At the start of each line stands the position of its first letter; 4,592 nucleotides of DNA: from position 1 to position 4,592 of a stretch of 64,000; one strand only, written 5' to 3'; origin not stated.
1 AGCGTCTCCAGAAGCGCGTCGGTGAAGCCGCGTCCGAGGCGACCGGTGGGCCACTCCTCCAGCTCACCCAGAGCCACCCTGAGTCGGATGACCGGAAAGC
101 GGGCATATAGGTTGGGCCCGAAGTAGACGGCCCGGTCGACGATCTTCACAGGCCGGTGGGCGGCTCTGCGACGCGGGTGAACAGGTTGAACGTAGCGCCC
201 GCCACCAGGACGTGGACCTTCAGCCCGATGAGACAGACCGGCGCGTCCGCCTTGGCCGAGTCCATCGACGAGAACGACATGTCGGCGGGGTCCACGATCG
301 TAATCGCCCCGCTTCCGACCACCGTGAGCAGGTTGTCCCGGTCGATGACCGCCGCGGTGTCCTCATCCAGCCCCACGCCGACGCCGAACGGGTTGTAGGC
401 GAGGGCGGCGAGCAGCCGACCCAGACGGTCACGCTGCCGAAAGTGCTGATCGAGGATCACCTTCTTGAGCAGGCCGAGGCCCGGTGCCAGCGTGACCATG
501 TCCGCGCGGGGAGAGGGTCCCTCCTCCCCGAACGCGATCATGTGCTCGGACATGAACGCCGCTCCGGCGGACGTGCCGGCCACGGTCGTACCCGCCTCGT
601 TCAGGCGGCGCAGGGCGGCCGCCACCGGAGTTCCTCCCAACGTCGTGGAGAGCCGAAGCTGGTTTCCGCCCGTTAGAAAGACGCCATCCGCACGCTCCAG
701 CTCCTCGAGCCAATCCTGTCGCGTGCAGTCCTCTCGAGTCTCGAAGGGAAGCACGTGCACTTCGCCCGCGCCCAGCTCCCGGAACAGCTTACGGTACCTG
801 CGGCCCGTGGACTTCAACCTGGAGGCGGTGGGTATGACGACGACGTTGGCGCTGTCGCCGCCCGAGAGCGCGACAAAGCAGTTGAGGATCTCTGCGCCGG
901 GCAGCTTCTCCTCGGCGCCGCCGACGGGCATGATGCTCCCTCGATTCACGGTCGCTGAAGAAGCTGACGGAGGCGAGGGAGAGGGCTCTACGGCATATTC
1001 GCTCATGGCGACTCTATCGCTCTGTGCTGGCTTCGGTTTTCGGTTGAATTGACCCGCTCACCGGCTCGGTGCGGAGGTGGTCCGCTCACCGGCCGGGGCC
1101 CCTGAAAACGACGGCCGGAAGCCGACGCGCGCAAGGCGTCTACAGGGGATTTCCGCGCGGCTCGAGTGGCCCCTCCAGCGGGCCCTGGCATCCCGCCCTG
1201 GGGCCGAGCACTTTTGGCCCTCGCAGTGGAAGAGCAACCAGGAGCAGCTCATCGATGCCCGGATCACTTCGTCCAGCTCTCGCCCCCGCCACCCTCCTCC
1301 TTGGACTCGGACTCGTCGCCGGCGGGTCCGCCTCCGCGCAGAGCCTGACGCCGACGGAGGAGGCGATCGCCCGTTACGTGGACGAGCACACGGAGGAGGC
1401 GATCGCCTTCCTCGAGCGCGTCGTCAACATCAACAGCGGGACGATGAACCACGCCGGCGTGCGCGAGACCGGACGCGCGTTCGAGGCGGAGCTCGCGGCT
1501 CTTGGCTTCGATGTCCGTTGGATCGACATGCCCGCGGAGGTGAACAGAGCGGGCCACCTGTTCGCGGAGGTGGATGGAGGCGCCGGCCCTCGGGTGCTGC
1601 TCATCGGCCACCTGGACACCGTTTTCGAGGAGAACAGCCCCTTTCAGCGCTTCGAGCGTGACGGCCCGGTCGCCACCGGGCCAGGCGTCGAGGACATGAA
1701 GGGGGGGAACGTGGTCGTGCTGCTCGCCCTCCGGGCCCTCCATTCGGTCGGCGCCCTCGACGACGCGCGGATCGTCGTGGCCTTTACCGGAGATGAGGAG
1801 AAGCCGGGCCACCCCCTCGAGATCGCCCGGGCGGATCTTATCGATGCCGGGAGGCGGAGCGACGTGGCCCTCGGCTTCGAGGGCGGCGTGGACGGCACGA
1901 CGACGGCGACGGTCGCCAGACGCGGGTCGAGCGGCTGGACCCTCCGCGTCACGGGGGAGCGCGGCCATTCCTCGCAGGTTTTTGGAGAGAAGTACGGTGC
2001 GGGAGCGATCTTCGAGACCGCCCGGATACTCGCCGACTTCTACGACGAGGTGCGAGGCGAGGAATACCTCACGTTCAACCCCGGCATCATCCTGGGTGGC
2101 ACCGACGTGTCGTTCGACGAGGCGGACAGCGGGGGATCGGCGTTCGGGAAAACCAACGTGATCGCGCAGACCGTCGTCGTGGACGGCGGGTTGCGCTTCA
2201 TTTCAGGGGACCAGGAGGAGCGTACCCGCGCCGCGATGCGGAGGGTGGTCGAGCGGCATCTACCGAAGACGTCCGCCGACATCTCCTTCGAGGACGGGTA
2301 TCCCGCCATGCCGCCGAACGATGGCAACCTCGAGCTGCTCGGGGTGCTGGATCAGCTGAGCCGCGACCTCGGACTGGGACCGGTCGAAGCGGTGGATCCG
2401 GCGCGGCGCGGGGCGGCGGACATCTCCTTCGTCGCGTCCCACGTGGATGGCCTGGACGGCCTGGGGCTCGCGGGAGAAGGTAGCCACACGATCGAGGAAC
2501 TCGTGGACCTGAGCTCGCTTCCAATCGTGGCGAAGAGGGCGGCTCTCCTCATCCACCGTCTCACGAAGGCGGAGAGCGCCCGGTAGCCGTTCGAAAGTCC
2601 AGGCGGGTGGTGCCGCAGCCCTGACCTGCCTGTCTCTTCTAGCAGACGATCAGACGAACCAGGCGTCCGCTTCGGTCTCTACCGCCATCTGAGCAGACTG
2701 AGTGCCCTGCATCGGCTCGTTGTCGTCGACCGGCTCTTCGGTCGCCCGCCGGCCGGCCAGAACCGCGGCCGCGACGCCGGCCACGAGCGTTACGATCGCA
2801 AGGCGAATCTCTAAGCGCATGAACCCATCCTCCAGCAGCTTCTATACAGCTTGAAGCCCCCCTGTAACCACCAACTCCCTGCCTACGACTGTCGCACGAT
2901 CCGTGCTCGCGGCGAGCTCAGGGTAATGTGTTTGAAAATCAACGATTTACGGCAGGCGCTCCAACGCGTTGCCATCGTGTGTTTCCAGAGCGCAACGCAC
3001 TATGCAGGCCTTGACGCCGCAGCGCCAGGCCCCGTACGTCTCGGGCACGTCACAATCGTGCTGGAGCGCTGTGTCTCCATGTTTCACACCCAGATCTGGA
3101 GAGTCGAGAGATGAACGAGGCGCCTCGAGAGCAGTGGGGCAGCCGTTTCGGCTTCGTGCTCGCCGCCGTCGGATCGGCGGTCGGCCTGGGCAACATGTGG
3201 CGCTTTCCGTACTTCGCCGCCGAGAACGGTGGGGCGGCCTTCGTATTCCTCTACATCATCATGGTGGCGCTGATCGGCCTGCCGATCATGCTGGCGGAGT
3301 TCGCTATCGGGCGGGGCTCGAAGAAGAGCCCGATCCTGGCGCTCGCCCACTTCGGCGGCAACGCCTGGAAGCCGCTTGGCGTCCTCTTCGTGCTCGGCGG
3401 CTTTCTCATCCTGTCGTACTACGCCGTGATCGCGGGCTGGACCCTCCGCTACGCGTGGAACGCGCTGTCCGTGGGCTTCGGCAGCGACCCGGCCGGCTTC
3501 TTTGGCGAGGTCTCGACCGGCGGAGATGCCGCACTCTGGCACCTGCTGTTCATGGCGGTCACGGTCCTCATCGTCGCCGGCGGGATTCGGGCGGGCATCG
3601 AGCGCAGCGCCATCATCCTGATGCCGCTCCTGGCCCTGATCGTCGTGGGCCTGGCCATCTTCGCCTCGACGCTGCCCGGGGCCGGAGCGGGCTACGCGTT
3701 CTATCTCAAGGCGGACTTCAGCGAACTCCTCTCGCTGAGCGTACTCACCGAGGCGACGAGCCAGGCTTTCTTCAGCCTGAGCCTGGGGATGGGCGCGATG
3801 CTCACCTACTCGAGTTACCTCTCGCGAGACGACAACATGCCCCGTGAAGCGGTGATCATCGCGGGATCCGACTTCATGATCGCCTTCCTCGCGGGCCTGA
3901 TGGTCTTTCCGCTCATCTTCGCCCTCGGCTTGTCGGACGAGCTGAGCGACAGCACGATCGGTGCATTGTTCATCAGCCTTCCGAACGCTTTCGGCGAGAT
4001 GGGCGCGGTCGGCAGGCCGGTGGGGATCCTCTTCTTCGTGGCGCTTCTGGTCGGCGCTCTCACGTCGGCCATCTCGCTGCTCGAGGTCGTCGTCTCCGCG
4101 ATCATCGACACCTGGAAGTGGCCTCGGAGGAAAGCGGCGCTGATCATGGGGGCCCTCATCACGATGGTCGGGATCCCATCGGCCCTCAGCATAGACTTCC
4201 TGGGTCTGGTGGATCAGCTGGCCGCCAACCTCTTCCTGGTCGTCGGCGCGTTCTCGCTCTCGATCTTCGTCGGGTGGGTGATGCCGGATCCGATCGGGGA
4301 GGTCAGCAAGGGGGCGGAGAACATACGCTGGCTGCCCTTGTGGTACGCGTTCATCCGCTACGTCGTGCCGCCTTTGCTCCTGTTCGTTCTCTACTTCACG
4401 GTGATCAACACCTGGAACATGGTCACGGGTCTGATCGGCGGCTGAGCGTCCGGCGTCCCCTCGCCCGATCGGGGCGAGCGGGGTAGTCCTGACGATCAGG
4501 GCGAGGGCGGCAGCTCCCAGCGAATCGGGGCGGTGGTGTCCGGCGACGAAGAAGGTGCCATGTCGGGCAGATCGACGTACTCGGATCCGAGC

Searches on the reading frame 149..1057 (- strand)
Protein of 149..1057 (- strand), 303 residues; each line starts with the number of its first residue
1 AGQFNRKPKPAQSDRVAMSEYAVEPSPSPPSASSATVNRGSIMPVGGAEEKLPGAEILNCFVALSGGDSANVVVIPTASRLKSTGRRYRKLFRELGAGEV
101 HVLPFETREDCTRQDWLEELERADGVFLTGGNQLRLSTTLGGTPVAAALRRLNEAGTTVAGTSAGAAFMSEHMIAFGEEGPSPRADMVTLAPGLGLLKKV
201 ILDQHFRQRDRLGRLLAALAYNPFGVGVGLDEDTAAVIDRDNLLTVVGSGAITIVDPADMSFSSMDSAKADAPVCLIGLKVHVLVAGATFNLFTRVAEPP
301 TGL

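Call 31: search_protein_families(library=pfam, proteins=[window:149-1057:-], max_evalue=0.0001)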
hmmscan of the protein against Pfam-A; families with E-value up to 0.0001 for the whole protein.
window:149-1057:- (303 aa): 1 family
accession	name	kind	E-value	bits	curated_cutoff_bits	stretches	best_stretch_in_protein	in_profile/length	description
PF03575.23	Peptidase_S51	-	4.3e-23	82.5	23.9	1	56-243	17-203/206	Peptidase family S51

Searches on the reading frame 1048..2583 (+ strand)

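Call 31: search_protein_families(library=pfam, proteins=[window:1048-2583:+], max_evalue=0.0001)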
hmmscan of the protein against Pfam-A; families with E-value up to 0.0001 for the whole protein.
window:1048-2583:+ (512 aa): 2 families
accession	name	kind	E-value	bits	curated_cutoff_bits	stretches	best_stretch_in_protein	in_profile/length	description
PF01546.33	Peptidase_M20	-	8.2e-22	78.6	24.6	1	184-502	1-204/206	Peptidase family M20/M25/M40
PF07687.19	M20_dimer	-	1.7e-10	41.2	21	1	289-408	1-106/107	Peptidase dimerisation domain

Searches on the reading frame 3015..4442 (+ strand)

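Call 31: search_protein_families(library=pfam, proteins=[window:3015-4442:+], max_evalue=0.0001)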
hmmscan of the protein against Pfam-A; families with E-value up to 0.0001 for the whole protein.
window:3015-4442:+ (476 aa): 1 family
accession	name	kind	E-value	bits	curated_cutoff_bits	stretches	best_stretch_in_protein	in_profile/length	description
PF00209.24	SNF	-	2.5e-58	198.5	27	2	175-466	178-484/524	Sodium:neurotransmitter symporter family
